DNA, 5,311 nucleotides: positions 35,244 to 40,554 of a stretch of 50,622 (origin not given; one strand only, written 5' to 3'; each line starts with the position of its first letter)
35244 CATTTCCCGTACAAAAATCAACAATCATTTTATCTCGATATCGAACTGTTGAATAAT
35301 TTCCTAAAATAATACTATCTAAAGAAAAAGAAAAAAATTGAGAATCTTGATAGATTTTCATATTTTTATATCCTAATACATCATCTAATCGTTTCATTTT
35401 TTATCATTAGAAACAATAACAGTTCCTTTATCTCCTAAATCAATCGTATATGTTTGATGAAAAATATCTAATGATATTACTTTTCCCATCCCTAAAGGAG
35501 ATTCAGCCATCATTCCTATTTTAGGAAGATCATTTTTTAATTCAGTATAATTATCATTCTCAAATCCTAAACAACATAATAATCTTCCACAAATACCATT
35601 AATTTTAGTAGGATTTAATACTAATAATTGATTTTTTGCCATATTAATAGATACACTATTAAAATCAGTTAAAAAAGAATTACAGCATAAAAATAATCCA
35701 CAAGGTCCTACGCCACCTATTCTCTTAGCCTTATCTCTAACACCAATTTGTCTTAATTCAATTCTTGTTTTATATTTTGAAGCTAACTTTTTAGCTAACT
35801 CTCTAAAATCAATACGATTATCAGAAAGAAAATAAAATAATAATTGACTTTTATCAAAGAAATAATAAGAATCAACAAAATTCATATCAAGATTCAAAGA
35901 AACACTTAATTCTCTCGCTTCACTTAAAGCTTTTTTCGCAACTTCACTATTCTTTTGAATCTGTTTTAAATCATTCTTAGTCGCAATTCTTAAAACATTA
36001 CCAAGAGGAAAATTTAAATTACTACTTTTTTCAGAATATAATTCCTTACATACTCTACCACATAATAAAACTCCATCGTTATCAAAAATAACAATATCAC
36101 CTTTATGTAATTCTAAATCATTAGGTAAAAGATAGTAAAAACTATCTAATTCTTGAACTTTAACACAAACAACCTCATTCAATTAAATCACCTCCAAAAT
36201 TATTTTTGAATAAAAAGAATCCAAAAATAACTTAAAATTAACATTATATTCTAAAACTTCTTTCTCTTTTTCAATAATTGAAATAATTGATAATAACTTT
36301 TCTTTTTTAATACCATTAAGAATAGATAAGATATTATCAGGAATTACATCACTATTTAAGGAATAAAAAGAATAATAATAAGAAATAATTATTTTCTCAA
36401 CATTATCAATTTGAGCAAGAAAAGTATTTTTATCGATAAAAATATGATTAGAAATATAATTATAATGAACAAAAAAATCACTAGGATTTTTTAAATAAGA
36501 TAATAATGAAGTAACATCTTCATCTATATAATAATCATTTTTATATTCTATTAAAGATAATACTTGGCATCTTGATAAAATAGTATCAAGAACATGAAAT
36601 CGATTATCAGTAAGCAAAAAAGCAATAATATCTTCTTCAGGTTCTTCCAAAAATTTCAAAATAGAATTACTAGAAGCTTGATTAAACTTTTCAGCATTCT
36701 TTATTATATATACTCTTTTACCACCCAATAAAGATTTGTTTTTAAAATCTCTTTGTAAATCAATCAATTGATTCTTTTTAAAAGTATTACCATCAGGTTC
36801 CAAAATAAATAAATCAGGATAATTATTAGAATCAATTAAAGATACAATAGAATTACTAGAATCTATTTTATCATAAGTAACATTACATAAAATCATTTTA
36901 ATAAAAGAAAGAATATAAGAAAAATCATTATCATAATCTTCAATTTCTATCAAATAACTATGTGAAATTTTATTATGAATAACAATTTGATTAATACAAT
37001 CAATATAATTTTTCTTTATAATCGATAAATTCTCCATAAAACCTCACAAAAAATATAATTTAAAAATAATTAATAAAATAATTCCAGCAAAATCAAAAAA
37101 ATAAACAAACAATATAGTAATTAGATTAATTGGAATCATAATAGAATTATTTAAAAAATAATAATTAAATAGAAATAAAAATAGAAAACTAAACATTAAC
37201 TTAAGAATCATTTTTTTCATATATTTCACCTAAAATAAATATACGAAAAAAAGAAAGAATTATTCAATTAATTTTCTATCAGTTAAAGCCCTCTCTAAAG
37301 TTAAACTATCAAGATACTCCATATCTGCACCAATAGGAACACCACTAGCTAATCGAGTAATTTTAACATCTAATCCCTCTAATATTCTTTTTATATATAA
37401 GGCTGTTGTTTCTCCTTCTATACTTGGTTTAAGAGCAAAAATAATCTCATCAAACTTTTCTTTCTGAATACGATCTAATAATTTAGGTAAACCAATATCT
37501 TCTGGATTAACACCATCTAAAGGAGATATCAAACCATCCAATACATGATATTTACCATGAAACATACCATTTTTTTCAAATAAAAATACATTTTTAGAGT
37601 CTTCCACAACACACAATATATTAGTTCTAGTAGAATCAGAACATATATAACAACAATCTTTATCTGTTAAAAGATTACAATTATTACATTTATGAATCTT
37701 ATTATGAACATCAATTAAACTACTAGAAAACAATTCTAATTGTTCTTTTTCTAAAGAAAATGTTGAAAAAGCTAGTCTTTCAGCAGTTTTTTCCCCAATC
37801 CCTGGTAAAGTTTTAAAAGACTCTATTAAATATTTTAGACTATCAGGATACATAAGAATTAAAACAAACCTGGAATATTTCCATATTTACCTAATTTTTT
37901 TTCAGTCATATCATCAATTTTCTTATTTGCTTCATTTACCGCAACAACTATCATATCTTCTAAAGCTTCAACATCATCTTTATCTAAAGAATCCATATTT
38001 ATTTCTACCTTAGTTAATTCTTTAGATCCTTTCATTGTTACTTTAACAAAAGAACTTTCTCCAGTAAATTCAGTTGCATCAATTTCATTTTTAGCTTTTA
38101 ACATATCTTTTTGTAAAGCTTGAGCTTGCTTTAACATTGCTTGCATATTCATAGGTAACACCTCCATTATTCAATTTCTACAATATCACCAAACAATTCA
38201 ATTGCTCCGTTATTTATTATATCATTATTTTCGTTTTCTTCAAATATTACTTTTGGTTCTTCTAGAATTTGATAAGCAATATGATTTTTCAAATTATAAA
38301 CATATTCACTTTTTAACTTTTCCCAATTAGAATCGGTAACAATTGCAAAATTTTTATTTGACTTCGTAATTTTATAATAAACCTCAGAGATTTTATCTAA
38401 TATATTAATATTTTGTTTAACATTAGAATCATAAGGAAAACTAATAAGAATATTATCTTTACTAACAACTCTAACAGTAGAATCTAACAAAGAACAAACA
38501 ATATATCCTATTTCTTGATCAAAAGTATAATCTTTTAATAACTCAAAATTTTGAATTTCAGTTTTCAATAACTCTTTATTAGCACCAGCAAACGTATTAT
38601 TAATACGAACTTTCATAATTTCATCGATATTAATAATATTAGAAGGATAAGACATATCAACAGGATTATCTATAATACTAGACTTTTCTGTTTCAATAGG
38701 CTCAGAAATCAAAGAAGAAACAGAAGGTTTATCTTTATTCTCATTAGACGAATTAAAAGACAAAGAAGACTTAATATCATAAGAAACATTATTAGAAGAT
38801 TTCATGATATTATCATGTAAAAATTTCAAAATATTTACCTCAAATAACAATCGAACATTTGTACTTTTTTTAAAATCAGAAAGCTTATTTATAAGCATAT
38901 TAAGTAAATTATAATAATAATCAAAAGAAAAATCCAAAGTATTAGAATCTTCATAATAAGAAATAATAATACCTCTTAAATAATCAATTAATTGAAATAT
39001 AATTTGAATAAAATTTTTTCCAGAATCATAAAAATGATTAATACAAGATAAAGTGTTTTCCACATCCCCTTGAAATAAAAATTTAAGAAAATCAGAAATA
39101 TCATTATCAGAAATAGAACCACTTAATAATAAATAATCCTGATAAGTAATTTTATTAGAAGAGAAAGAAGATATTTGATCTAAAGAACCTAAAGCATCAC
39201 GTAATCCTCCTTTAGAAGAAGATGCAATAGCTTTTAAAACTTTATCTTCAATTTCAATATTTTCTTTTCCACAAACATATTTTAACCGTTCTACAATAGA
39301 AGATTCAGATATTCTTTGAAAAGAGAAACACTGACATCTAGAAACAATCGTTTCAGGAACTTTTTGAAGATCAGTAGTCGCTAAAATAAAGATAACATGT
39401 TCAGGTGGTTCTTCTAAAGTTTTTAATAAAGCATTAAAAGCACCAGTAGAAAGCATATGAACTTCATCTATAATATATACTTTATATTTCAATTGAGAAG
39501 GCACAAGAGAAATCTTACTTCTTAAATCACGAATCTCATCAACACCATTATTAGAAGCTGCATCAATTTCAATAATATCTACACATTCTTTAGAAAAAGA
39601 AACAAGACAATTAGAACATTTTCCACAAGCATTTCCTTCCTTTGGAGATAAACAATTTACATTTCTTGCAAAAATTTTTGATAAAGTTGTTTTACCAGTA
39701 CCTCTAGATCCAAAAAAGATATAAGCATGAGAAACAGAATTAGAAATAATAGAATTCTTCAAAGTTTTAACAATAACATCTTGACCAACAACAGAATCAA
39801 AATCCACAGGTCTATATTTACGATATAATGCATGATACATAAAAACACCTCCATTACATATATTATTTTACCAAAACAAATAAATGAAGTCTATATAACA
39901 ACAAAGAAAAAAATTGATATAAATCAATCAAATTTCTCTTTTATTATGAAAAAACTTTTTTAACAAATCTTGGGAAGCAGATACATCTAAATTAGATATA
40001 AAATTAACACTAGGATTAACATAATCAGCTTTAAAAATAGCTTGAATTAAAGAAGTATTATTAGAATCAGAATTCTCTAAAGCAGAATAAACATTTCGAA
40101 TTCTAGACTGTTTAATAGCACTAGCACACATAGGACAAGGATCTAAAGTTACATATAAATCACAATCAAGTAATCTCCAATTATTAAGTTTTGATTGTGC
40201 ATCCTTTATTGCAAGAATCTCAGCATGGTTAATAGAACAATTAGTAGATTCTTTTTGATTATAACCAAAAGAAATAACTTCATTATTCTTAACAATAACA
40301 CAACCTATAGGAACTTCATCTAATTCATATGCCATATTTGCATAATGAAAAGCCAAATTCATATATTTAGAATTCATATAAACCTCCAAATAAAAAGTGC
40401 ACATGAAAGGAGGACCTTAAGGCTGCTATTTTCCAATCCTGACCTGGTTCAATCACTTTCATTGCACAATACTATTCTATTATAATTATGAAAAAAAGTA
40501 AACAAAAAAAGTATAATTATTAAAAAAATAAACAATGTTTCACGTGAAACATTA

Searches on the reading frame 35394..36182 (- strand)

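Call 68: search_protein_families(library=pfam, proteins=[window:35394-36182:-])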
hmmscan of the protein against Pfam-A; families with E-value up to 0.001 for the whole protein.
window:35394-36182:- (262 aa): 1 family
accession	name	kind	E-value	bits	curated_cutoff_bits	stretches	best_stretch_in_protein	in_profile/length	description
PF04468.17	PSP1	-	9e-29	100.1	27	1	62-146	2-86/86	PSP1 C-terminal conserved region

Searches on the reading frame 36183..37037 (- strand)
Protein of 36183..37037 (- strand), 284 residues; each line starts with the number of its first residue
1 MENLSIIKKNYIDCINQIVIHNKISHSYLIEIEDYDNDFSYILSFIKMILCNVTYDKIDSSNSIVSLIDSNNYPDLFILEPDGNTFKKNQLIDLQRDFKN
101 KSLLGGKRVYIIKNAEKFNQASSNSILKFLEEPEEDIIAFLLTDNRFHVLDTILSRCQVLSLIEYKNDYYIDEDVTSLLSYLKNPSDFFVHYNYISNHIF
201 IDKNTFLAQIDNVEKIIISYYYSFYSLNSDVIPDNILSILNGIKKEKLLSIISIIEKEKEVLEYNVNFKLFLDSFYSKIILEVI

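Call 68: search_protein_families(library=pfam, proteins=[window:36183-37037:-])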
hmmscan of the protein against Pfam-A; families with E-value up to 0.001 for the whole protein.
window:36183-37037:- (284 aa): 1 family
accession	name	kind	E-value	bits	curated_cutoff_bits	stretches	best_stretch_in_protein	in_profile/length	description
PF13177.12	DNA_pol3_delta2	-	3.7e-38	131.5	27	1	9-162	3-157/161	DNA polymerase III, delta subunit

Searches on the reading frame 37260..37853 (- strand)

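Call 9: search_protein_families(library=ncbifam, proteins=[window:37260-37853:-])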
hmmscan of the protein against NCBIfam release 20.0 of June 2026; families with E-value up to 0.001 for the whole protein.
window:37260-37853:- (197 aa): 1 family
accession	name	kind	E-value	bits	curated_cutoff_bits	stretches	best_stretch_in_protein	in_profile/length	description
TIGR00615.1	recR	equivalog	4.3e-71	238.4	162.55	1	2-194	3-196/196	recombination mediator RecR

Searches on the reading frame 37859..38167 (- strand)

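Call 9: search_protein_families(library=ncbifam, proteins=[window:37859-38167:-])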
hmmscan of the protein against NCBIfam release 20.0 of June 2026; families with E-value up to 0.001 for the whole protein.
window:37859-38167:- (102 aa): 2 families
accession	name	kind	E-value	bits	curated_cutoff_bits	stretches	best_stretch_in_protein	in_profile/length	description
TIGR00103.1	DNA_YbaB_EbfC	equivalog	6.6e-20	71.2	49.45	1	7-101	7-104/104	YbaB/EbfC family nucleoid-associated protein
NF011218.0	PRK14625.1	equivalog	8.7e-12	45.4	151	1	8-89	4-87/109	hypothetical protein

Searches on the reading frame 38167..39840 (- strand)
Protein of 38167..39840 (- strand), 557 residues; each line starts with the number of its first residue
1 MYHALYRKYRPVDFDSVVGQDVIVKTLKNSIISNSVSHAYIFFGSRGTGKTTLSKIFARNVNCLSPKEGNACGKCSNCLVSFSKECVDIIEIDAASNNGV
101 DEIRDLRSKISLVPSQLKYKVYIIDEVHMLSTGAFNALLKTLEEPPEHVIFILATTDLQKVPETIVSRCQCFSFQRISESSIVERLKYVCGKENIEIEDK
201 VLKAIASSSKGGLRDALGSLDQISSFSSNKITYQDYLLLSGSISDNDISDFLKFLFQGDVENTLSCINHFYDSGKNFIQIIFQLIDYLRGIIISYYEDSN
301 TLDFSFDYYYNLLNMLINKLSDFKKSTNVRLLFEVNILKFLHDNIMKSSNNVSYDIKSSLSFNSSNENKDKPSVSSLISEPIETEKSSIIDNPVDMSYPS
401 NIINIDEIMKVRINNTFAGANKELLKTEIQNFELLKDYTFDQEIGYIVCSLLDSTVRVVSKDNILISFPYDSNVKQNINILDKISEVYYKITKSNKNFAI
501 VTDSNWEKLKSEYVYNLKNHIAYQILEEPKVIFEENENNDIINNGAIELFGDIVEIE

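Call 9: search_protein_families(library=ncbifam, proteins=[window:38167-39840:-])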
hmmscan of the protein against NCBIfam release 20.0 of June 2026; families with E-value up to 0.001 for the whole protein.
window:38167-39840:- (557 aa): 79 families (the best 25 are shown)
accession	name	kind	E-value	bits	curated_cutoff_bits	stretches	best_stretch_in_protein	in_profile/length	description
NF004046.1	PRK05563.1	equivalog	1.3e-144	483.2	400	1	1-556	1-567/567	DNA polymerase III subunit gamma/tau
TIGR02397.1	dnaX_nterm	equivalog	1.6e-124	415.8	250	1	2-304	1-303/355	DNA polymerase III subunit gamma/tau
NF004549.0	PRK05896.1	equivalog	1.4e-109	367.6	578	1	3-538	4-461/642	DNA polymerase III subunits gamma and tau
NF011510.0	PRK14948.1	equivalog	1.4e-107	361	593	1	2-294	5-298/640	DNA polymerase III subunit gamma/tau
NF011512.0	PRK14950.1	equivalog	1.4e-106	357.9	593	1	3-307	4-310/585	DNA polymerase III subunits gamma and tau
NF011514.0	PRK14953.1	equivalog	7.5e-106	354.9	536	1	1-389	2-402/488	DNA polymerase III subunits gamma and tau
NF011523.0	PRK14962.1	equivalog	8e-106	354.6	576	1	3-503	2-452/474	DNA polymerase III subunits gamma and tau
NF011526.0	PRK14965.1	equivalog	1.3e-101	341.2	670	1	2-294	3-295/578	DNA polymerase III subunits gamma and tau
NF005942.0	PRK07994.1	equivalog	1.4e-95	321.7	613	1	2-293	3-294/655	DNA polymerase III subunit gamma/tau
NF011531.0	PRK14971.1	equivalog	4.2e-95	319.8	685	1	7-303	9-304/614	DNA polymerase III subunit gamma/tau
NF006585.0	PRK09111.1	equivalog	8.1e-94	315.4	604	1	2-291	27-321/616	DNA polymerase III subunit gamma/tau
NF004962.0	PRK06305.1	equivalog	4.2e-93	313.1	559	1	2-383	4-394/465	DNA polymerase III subunits gamma and tau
NF005173.0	PRK06647.1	equivalog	1.9e-90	304.3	623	1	8-539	9-540/568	DNA polymerase III subunits gamma and tau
NF006280.0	PRK08451.1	equivalog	1.6e-89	301.1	572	1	3-413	2-374/535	DNA polymerase III subunit gamma/tau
NF011522.0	PRK14961.1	equivalog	7.1e-87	291.6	562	1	2-336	3-333/363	DNA polymerase III subunits gamma and tau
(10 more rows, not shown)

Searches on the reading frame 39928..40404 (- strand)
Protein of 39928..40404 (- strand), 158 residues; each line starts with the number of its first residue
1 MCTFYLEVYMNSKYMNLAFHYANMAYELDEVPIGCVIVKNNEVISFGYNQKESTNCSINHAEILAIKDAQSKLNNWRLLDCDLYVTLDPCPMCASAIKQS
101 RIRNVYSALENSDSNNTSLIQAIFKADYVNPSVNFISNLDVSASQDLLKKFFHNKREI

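Call 9: search_protein_families(library=ncbifam, proteins=[window:39928-40404:-])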
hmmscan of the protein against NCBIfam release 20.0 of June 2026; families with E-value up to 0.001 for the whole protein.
window:39928-40404:- (158 aa): 5 families
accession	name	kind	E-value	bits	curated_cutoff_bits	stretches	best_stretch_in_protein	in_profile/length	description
NF008113.2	PRK10860.1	equivalog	4.3e-31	108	150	1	9-157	5-153/165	tRNA adenosine(34) deaminase TadA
TIGR00326.1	eubact_ribD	equivalog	6.2e-11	42.1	156.35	1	32-116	20-101/343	bifunctional diaminohydroxyphosphoribosylaminopyrimidine deaminase/5-amino-6-(5-phosphoribosylamino)uracil reductase RibD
NF008052.0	PRK10786.1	equivalog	1.2e-06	27.5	500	1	13-112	5-103/367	bifunctional diaminohydroxyphosphoribosylaminopyrimidine deaminase/5-amino-6-(5-phosphoribosylamino)uracil reductase RibD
TIGR02571.1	ComEB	equivalog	1.4e-05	25.1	219.45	0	58-121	67-126/151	ComE operon protein 2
NF041025.1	antiphage_deaminase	equivalog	5.4e-05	22.2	400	1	60-106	339-384/437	anti-phage dCTP deaminase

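Call 56: find_encoding_contigs(protein=window:39928-40377:-, flank=2500, max_places=10)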
Protein window:39928-40377:- (149 aa): 7 contigs read that carry it; 1 place shown.
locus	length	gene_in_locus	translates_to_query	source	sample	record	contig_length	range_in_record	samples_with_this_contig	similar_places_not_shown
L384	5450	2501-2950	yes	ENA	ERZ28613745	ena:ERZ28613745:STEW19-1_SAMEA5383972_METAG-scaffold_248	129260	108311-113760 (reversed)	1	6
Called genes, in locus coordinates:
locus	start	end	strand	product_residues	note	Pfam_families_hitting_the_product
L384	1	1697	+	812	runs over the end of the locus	PF00521:DNA_topoisoIV, PF03989:DNA_gyraseA_C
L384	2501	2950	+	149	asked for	PF00383:dCMP_cyt_deam_1, PF14437:MafB19-deam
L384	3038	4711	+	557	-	PF13177:DNA_pol3_delta2, PF00004:AAA, PF21960:RCF1-5-like_lid, PF22608:DNAX_ATPase_lid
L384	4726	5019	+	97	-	PF02575:YbaB_DNA_bd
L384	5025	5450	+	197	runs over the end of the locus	PF21176:RecR_HhH, PF13662:Toprim_4, PF21175:RecR_C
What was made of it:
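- Tried and rejected: Within-species copy-number variation: the only other readable sample has the same 803-bp spacer (call 56), so nothing can be said.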
